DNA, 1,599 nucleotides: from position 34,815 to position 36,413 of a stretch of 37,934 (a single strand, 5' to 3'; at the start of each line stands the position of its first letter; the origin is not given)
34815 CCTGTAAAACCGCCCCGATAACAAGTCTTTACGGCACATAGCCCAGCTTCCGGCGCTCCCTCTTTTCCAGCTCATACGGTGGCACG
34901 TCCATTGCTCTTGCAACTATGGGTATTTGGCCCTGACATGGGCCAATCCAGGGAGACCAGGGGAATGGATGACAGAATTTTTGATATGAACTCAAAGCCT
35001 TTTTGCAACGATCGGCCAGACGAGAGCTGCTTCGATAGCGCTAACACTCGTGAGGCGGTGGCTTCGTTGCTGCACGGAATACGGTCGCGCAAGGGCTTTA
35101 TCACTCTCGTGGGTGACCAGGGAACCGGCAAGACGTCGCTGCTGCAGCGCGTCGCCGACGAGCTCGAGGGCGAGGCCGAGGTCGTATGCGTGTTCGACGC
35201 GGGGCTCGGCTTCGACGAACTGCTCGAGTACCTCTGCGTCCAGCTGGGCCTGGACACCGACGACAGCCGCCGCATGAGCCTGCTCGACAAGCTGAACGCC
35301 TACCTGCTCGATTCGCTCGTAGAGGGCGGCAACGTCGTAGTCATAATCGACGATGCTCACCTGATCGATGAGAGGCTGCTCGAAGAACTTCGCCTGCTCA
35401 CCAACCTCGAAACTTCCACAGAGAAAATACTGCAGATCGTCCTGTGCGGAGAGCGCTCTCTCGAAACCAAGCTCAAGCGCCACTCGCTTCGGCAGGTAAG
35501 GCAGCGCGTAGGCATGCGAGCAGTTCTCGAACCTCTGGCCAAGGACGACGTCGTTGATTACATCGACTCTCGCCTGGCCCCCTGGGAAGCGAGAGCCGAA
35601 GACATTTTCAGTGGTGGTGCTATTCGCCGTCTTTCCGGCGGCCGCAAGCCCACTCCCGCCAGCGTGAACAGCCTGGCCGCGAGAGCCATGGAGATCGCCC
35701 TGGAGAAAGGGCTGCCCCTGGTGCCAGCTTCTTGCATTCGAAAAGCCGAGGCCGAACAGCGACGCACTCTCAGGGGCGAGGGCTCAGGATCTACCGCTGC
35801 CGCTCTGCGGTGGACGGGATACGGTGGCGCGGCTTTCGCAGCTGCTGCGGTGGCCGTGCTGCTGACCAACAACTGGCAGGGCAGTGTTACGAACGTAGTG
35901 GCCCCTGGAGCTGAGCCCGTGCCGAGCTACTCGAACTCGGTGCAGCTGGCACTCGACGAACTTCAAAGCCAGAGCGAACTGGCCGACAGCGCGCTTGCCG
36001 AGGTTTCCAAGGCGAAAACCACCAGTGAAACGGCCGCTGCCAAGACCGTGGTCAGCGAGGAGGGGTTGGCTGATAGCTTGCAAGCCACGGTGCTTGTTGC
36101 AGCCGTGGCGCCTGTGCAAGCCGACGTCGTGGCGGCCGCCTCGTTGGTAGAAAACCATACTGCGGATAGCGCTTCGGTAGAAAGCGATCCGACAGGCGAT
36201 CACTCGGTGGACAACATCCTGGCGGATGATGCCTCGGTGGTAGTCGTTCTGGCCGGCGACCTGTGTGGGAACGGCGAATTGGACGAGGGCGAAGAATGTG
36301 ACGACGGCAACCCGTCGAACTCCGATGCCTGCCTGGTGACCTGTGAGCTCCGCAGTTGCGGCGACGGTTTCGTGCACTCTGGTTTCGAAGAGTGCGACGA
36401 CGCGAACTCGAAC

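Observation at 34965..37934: Largest gene in the window is absent from the ORF track: ExeA/GspA-like AAA+ ATPase, TM, then at least 17 cysteine-rich repeats, open at the 3' edge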

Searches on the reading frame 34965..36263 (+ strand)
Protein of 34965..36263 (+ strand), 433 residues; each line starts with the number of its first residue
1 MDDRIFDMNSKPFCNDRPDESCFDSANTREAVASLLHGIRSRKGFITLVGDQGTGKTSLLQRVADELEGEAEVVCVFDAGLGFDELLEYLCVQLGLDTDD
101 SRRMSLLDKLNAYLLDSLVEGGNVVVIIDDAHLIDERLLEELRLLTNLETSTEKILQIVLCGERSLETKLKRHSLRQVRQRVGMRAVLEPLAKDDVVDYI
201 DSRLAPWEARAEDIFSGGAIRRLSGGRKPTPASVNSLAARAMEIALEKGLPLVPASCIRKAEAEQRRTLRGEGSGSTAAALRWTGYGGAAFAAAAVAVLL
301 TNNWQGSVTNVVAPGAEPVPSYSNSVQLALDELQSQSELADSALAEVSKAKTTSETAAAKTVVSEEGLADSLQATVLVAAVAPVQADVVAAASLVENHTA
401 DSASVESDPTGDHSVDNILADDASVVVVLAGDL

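Call 51: search_protein_representatives(protein=window:34965-36263:+)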
Query: 433 residues. Proteins with E-value up to 0.001 (for the whole library): 21443; up to 1e-10: 14174; up to 1e-30: 2189. The best 150 are listed.
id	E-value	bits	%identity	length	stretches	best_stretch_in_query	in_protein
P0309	1.5e-74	268.1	44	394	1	8-359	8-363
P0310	8.0e-74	265.7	49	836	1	11-300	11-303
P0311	9.4e-74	265.5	45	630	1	2-308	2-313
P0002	2.0e-72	261.1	46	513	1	3-299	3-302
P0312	7.0e-72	259.3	42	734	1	6-395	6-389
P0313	1.3e-70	255.2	47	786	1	6-299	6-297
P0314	7.4e-69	249.4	43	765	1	6-306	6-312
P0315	1.7e-68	248.2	47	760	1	6-264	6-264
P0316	2.7e-68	247.5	46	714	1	6-317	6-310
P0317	3.6e-68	247.1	50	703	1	11-256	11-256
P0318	6.1e-68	246.3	46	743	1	6-300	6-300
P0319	1.1e-67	245.5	48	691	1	5-295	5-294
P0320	1.7e-67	244.9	45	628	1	4-297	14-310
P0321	5.4e-67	243.2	47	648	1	17-323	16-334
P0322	9.4e-67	242.4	44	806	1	6-301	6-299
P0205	2.2e-66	241.2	48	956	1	3-266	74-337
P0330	3.7e-54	201.0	40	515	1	22-346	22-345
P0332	6.6e-50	187.0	37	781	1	6-310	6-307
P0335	4.6e-49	184.2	40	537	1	5-261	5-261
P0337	1.6e-48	182.4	41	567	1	5-271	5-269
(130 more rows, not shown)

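Call 53: search_protein_families(library=pfam, proteins=[P0310, P0313, P0317, P0322, P0311, P0320, P0330, P0332, P0335, P0337], max_evalue=0.01)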
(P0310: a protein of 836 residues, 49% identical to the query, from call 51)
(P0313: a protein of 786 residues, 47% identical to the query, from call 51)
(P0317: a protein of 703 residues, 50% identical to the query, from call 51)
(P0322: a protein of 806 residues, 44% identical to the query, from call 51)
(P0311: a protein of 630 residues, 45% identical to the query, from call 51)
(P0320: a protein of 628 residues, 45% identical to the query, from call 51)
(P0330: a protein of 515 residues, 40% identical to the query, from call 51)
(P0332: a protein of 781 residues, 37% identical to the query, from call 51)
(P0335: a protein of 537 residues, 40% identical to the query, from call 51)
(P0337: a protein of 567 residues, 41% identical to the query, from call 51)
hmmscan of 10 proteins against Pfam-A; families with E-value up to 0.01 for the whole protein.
P0310 (836 aa): 16 families
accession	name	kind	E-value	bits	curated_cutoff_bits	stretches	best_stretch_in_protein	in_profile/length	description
PF13401.12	AAA_22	-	9.3e-27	94.3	27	1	42-170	4-130/130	AAA domain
PF13191.12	AAA_16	-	8.5e-09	36.6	32.6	1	27-152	7-162/167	AAA ATPase domain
PF13604.12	AAA_30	-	2e-08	34.7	27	1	39-156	14-120/191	AAA domain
PF01476.26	LysM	-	7.5e-07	29.5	20.9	1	696-743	3-43/43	LysM domain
PF25199.1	nSTAND_NTPase5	-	1.5e-05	25.3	34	1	40-163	38-133/145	Novel STAND NTPase 5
PF00931.28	NB-ARC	-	7.7e-05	22.5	23.5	1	40-144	15-120/248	NB-ARC domain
PF13245.12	AAA_19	-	0.0001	22.9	25.1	1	42-156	10-121/134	AAA domain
PF05729.18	NACHT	-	0.00047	20.5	26.7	1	46-81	3-44/167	NACHT domain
PF05970.20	PIF1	-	0.0013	18.8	25.9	1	25-85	3-65/223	PIF1-like helicase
PF13481.12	AAA_25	-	0.0016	18.5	27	0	27-60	17-50/195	AAA domain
PF05489.18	Phage_tail_X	-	0.0023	18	22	1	695-743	4-52/60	Phage Tail Protein X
PF00004.35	AAA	-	0.0043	18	21.2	1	47-138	2-73/131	ATPase family associated with various cellular activities (AAA)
PF24883.2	NPHP3_N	-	0.0048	17.5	24.8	0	43-77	22-56/164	Nephrocystin 3, N-terminal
PF01637.24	ATPase_2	-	0.0072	16.6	33.2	0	44-142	21-129/225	ATPase domain predominantly from Archaea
PF25201.1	nSTAND6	-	0.0081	16.6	27.7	0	42-136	17-115/148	Novel STAND NTPase 6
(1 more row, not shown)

P0313 (786 aa): 8 families
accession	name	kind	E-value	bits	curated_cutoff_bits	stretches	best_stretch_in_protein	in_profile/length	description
PF13401.12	AAA_22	-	1.4e-26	93.8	27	1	40-170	2-130/130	AAA domain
PF13191.12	AAA_16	-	6.7e-09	36.9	32.6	1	26-155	6-164/167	AAA ATPase domain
PF25199.1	nSTAND_NTPase5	-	7.8e-06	26.2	34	1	38-162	36-132/145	Novel STAND NTPase 5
PF07382.16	HC2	-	0.00051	20.6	40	1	494-607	23-136/194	Histone H1-like nucleoprotein HC2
PF13245.12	AAA_19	-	0.00061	20.4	25.1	1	43-156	11-121/134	AAA domain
PF01637.24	ATPase_2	-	0.0014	18.9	33.2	1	34-235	10-223/225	ATPase domain predominantly from Archaea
PF13173.12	AAA_14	-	0.0029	18.1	27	0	54-162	13-97/129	AAA domain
PF00931.28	NB-ARC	-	0.0042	16.8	23.5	1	31-131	7-109/248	NB-ARC domain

P0317 (703 aa): 16 families
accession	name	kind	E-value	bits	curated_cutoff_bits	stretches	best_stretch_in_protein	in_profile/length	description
PF13401.12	AAA_22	-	1.1e-26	94.1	27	1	42-170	4-130/130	AAA domain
PF13191.12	AAA_16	-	4.4e-10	40.8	32.6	1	27-155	7-164/167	AAA ATPase domain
PF13604.12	AAA_30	-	9.2e-07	29.2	27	1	40-154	15-118/191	AAA domain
PF25199.1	nSTAND_NTPase5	-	1.1e-06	28.9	34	1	40-163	38-133/145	Novel STAND NTPase 5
PF07728.20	AAA_5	-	3.9e-05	24.1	22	1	48-148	4-93/139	AAA domain (dynein-related subfamily)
PF00931.28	NB-ARC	-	0.00018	21.3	23.5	1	41-130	16-108/248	NB-ARC domain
PF13245.12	AAA_19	-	0.00035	21.2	25.1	1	42-156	10-121/134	AAA domain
PF05970.20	PIF1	-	0.00051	20.1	25.9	1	24-142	2-122/223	PIF1-like helicase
PF01476.26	LysM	-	0.00059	20.2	20.9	1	560-608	2-43/43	LysM domain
PF00004.35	AAA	-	0.002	19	21.2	1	48-172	3-116/131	ATPase family associated with various cellular activities (AAA)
PF05729.18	NACHT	-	0.0023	18.2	26.7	1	47-78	4-41/167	NACHT domain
PF01637.24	ATPase_2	-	0.0025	18.1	33.2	1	36-142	12-135/225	ATPase domain predominantly from Archaea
PF25201.1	nSTAND6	-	0.0036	17.8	27.7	1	42-136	17-115/148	Novel STAND NTPase 6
PF24883.2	NPHP3_N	-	0.0041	17.8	24.8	0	43-77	22-58/164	Nephrocystin 3, N-terminal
PF13481.12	AAA_25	-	0.0046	17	27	0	28-60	18-50/195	AAA domain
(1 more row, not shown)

P0322 (806 aa): 14 families
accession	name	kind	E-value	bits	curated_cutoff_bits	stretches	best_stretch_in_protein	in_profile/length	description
PF13401.12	AAA_22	-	4.1e-28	98.7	27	1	41-170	3-130/130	AAA domain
PF13191.12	AAA_16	-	1.1e-09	39.5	32.6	1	28-155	8-164/167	AAA ATPase domain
PF13604.12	AAA_30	-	5e-08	33.3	27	1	39-154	14-118/191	AAA domain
PF01476.26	LysM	-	6e-06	26.6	20.9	1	648-696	2-43/43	LysM domain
PF07728.20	AAA_5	-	3.6e-05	24.2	22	1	47-149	3-94/139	AAA domain (dynein-related subfamily)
PF25199.1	nSTAND_NTPase5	-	4.7e-05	23.7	34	1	40-162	38-132/145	Novel STAND NTPase 5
PF00931.28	NB-ARC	-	0.00015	21.5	23.5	1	30-133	6-111/248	NB-ARC domain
PF13245.12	AAA_19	-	0.00068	20.3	25.1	1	42-156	10-121/134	AAA domain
PF01637.24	ATPase_2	-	0.0014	18.9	33.2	1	43-194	20-185/225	ATPase domain predominantly from Archaea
PF13173.12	AAA_14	-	0.0018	18.7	27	1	45-195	4-127/129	AAA domain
PF05729.18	NACHT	-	0.0044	17.3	26.7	1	47-79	4-42/167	NACHT domain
PF24883.2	NPHP3_N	-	0.0051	17.5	24.8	0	41-77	20-56/164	Nephrocystin 3, N-terminal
PF20703.3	nSTAND1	-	0.0063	16.6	27.1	1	31-209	22-205/379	Novel STAND NTPase 1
PF04665.18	Pox_A32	-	0.0081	16.1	22.8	0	46-85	16-54/242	Poxvirus A32 protein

P0311 (630 aa): 23 families
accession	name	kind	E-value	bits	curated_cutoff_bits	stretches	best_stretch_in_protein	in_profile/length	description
PF13401.12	AAA_22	-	1.4e-25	90.5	27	1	41-170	3-130/130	AAA domain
PF13948.11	DUF4215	-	2.2e-21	76.3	27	3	388-417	18-46/47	Domain of unknown function (DUF4215)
PF13191.12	AAA_16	-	2.5e-10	41.6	32.6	1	34-148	14-158/167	AAA ATPase domain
PF13604.12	AAA_30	-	4.9e-06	26.8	27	1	37-223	12-186/191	AAA domain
PF00931.28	NB-ARC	-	3.2e-05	23.8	23.5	1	40-134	15-112/248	NB-ARC domain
PF00004.35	AAA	-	3.7e-05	24.6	21.2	1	46-134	1-69/131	ATPase family associated with various cellular activities (AAA)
PF25199.1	nSTAND_NTPase5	-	5.4e-05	23.5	34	1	40-80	38-79/145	Novel STAND NTPase 5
PF00437.27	T2SSE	-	0.00017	20.8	24.9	1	28-78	127-178/370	Type II/IV secretion system protein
PF13481.12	AAA_25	-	0.00041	20.5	27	1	28-64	18-54/195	AAA domain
PF13245.12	AAA_19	-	0.00062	20.4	25.1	1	42-90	10-61/134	AAA domain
PF24883.2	NPHP3_N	-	0.00075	20.2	24.8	1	41-77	20-56/164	Nephrocystin 3, N-terminal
PF05729.18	NACHT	-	0.00086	19.6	26.7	1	46-72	3-29/167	NACHT domain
PF05970.20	PIF1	-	0.0009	19.3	25.9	1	40-142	19-122/223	PIF1-like helicase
PF13521.12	AAA_28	-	0.00097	19.8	27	1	46-73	2-27/164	AAA domain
PF03193.22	RsgA_GTPase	-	0.001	19.3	30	1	28-74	93-137/174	RsgA GTPase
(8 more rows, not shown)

P0320 (628 aa): 23 families
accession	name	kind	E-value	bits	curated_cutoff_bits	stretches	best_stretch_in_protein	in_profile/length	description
PF13401.12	AAA_22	-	1.2e-24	87.6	27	1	50-179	2-129/130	AAA domain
PF13948.11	DUF4215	-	1.4e-22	80.2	27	5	507-539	17-46/47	Domain of unknown function (DUF4215)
PF13191.12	AAA_16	-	1.4e-10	42.4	32.6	1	40-165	10-164/167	AAA ATPase domain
PF25199.1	nSTAND_NTPase5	-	3.7e-07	30.5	34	1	47-175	35-135/145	Novel STAND NTPase 5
PF13604.12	AAA_30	-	5.4e-07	30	27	1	49-167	14-121/191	AAA domain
PF07728.20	AAA_5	-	7.2e-06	26.5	22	1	58-157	4-91/139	AAA domain (dynein-related subfamily)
PF13671.12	AAA_33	-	2.2e-05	25.2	27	1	56-150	2-86/143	AAA domain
PF13481.12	AAA_25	-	2.8e-05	24.3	27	1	38-82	18-62/195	AAA domain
PF01637.24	ATPase_2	-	8.8e-05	22.9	33.2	0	53-245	20-223/225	ATPase domain predominantly from Archaea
PF00931.28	NB-ARC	-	0.0001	22.1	23.5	1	53-159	18-125/248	NB-ARC domain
PF05729.18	NACHT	-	0.00011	22.6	26.7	1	56-146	3-95/167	NACHT domain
PF00004.35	AAA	-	0.0004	21.3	21.2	1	57-151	2-87/131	ATPase family associated with various cellular activities (AAA)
PF20720.3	nSTAND3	-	0.00049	20.3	27.2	1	51-86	15-51/155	Novel STAND NTPase 3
PF24883.2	NPHP3_N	-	0.00051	20.7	24.8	1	51-85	20-54/164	Nephrocystin 3, N-terminal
PF02492.25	cobW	-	0.00071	19.6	20.7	1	57-89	4-36/180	CobW/HypB/UreG, nucleotide-binding domain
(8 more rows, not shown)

P0330 (515 aa): 9 families
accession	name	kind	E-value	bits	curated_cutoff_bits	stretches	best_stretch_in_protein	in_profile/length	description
PF13401.12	AAA_22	-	8.2e-23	81.6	27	1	40-170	2-130/130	AAA domain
PF13948.11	DUF4215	-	1.5e-13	51.2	27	3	467-499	17-46/47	Domain of unknown function (DUF4215)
PF13191.12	AAA_16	-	1.7e-10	42.1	32.6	1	29-151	9-161/167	AAA ATPase domain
PF20703.3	nSTAND1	-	6.8e-05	23.1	27.1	1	30-234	21-230/379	Novel STAND NTPase 1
PF01637.24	ATPase_2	-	0.00018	21.8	33.2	1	41-234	17-222/225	ATPase domain predominantly from Archaea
PF13604.12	AAA_30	-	0.00033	20.9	27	1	35-142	10-108/191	AAA domain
PF13481.12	AAA_25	-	0.00043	20.4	27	1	29-70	19-60/195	AAA domain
PF25199.1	nSTAND_NTPase5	-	0.0012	19.1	34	0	40-161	38-131/145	Novel STAND NTPase 5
PF05729.18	NACHT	-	0.0013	19.1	26.7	1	46-71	3-28/167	NACHT domain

P0332 (781 aa): 18 families
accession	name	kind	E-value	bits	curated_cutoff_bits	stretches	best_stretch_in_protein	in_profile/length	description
PF13401.12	AAA_22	-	3.4e-24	86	27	1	41-169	3-129/130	AAA domain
PF13191.12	AAA_16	-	7.2e-08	33.5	32.6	1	30-155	10-164/167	AAA ATPase domain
PF13245.12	AAA_19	-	1.7e-06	28.7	25.1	1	43-156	11-121/134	AAA domain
PF13604.12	AAA_30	-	3.4e-06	27.3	27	1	39-155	14-119/191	AAA domain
PF25199.1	nSTAND_NTPase5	-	9.8e-06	25.9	34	1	37-162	35-132/145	Novel STAND NTPase 5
PF04665.18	Pox_A32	-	7.6e-05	22.7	22.8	1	46-113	16-83/242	Poxvirus A32 protein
PF09848.15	SLFN-g3_helicase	-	0.00022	21.1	24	1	48-135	6-92/354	Schlafen group 3, DNA/RNA helicase domain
PF05036.18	SPOR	-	0.00056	20.6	21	1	702-767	2-65/76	SPOR domain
PF05729.18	NACHT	-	0.0019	18.5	26.7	1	46-71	3-28/167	NACHT domain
PF00005.33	ABC_tran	-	0.002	19.2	25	1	45-83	13-51/137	ABC transporter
PF00437.27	T2SSE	-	0.002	17.3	24.9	1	31-74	130-173/370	Type II/IV secretion system protein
PF12775.13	AAA_7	-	0.0055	16.7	25.8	1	45-80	35-70/181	P-loop containing dynein motor region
PF20720.3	nSTAND3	-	0.006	16.7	27.2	0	40-74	14-48/155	Novel STAND NTPase 3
PF10412.15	TrwB_AAD_bind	-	0.0063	15.9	20.5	1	32-79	4-51/387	Type IV secretion-system coupling protein DNA-binding domain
PF00931.28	NB-ARC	-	0.0074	16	23.5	0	43-72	18-47/248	NB-ARC domain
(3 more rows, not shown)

P0335 (537 aa): 16 families
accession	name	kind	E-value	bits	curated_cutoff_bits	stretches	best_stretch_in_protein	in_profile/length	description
PF13401.12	AAA_22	-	1.8e-27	96.7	27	1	42-170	4-130/130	AAA domain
PF13191.12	AAA_16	-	9.1e-09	36.5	32.6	1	36-152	16-162/167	AAA ATPase domain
PF25199.1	nSTAND_NTPase5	-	7.9e-05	22.9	34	0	41-74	39-73/145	Novel STAND NTPase 5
PF13604.12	AAA_30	-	0.00013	22.2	27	1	42-178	17-140/191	AAA domain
PF00004.35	AAA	-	0.00017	22.5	21.2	1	47-150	2-90/131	ATPase family associated with various cellular activities (AAA)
PF02367.23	TsaE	-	0.00021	21.6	26.6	1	30-69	8-47/128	Threonylcarbamoyl adenosine biosynthesis protein TsaE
PF13238.12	AAA_18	-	0.00038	21.4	29.4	1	46-112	1-67/128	AAA domain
PF07728.20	AAA_5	-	0.00068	20.1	22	1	48-164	4-109/139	AAA domain (dynein-related subfamily)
PF20720.3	nSTAND3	-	0.0014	18.8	27.2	1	38-67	12-41/155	Novel STAND NTPase 3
PF13481.12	AAA_25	-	0.0016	18.6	27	1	32-64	22-54/195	AAA domain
PF05729.18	NACHT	-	0.004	17.4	26.7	0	46-74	3-37/167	NACHT domain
PF01637.24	ATPase_2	-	0.0045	17.3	33.2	0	43-151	20-138/225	ATPase domain predominantly from Archaea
PF20703.3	nSTAND1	-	0.0061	16.7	27.1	1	29-230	19-226/379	Novel STAND NTPase 1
PF13173.12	AAA_14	-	0.0062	17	27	0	45-144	4-83/129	AAA domain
PF13245.12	AAA_19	-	0.0081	16.8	25.1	0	44-163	12-125/134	AAA domain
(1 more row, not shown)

P0337 (567 aa): 19 families
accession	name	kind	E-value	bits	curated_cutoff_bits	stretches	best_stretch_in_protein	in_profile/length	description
PF13401.12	AAA_22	-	7.2e-29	101.2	27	1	40-170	2-130/130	AAA domain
PF13191.12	AAA_16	-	1.3e-10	42.5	32.6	1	29-155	9-164/167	AAA ATPase domain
PF05621.17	TniB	-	7.4e-05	22.7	22.4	0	105-168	102-167/189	Bacterial TniB protein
PF00004.35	AAA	-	9e-05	23.4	21.2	1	47-138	2-73/131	ATPase family associated with various cellular activities (AAA)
PF25199.1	nSTAND_NTPase5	-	9.9e-05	22.6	34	1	41-142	39-116/145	Novel STAND NTPase 5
PF05036.18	SPOR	-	0.00031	21.4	21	1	498-559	2-61/76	SPOR domain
PF00005.33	ABC_tran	-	0.00032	21.7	25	1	44-81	12-49/137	ABC transporter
PF05729.18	NACHT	-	0.00034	20.9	26.7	1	46-68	3-25/167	NACHT domain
PF07728.20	AAA_5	-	0.00047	20.6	22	1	48-153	4-98/139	AAA domain (dynein-related subfamily)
PF13173.12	AAA_14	-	0.00048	20.6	27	1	45-143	4-82/129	AAA domain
PF13604.12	AAA_30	-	0.00048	20.4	27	1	41-162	16-123/191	AAA domain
PF04851.21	ResIII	-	0.0008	19.8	22.5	0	116-142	119-146/164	Type III restriction enzyme, res subunit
PF09848.15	SLFN-g3_helicase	-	0.0011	18.7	24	1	48-148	6-111/354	Schlafen group 3, DNA/RNA helicase domain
PF13245.12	AAA_19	-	0.0018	18.9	25.1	0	43-162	11-124/134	AAA domain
PF24389.1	ORC-CDC6-like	-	0.0019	17.4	27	0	46-61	35-50/571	ORC-CDC6-like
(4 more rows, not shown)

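Call 59: find_encoding_contigs(protein=P0311, flank=8000, max_places=3)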
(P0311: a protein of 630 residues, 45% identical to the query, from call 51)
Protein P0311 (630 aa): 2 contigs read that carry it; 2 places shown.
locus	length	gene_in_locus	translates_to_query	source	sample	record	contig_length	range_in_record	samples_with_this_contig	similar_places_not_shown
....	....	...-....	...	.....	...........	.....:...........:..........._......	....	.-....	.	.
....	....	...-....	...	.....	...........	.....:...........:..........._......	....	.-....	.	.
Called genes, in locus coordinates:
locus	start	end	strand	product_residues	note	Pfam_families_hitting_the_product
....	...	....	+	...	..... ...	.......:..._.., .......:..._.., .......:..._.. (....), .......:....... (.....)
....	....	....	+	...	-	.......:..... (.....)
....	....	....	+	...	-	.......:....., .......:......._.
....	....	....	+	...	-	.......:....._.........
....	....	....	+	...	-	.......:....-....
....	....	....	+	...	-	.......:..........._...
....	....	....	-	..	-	-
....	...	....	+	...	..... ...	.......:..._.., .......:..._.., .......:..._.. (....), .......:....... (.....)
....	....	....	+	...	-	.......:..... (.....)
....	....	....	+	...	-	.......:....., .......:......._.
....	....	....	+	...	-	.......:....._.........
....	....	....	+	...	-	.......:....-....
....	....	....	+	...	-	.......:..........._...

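Call 60: find_encoding_contigs(protein=P0320, flank=8000, max_places=3)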
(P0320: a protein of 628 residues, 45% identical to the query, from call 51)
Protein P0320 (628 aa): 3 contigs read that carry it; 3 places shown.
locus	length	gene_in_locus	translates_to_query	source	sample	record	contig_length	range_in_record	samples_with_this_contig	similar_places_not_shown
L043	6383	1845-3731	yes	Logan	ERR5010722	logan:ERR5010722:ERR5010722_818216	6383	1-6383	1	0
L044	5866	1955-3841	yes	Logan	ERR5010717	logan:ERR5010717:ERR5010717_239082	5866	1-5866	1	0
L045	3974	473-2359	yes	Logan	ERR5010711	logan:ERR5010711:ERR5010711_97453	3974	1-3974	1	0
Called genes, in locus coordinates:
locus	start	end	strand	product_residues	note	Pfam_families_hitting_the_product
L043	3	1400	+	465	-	?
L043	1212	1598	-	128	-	-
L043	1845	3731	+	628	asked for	PF13191:AAA_16, PF13481:AAA_25 (faint), PF13604:AAA_30 (weak), PF25199:nSTAND_NTPase5 (faint), PF07728:AAA_5 (weak), PF13401:AAA_22, PF13948:DUF4215 (weak)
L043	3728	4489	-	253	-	-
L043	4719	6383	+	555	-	?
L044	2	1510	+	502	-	?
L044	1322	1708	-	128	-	-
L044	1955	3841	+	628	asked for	PF13191:AAA_16, PF13481:AAA_25 (faint), PF13604:AAA_30 (weak), PF25199:nSTAND_NTPase5 (faint), PF07728:AAA_5 (weak), PF13401:AAA_22, PF13948:DUF4215 (weak)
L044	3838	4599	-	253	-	-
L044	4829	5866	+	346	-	?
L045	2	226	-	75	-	?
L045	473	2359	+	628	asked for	PF13191:AAA_16, PF13481:AAA_25 (faint), PF13604:AAA_30 (weak), PF25199:nSTAND_NTPase5 (faint), PF07728:AAA_5 (weak), PF13401:AAA_22, PF13948:DUF4215 (weak)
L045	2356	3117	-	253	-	-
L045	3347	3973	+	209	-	?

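Call 61: find_encoding_contigs(protein=P0330, flank=8000, max_places=3)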
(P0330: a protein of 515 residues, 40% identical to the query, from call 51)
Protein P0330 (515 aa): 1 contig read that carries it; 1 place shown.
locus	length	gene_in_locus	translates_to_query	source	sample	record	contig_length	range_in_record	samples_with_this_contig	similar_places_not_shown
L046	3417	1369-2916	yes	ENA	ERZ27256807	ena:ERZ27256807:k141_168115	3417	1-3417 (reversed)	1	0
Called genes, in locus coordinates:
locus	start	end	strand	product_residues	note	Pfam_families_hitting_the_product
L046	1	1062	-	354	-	?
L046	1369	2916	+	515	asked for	PF13191:AAA_16, PF13401:AAA_22, PF13948:DUF4215 (faint)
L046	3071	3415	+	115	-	?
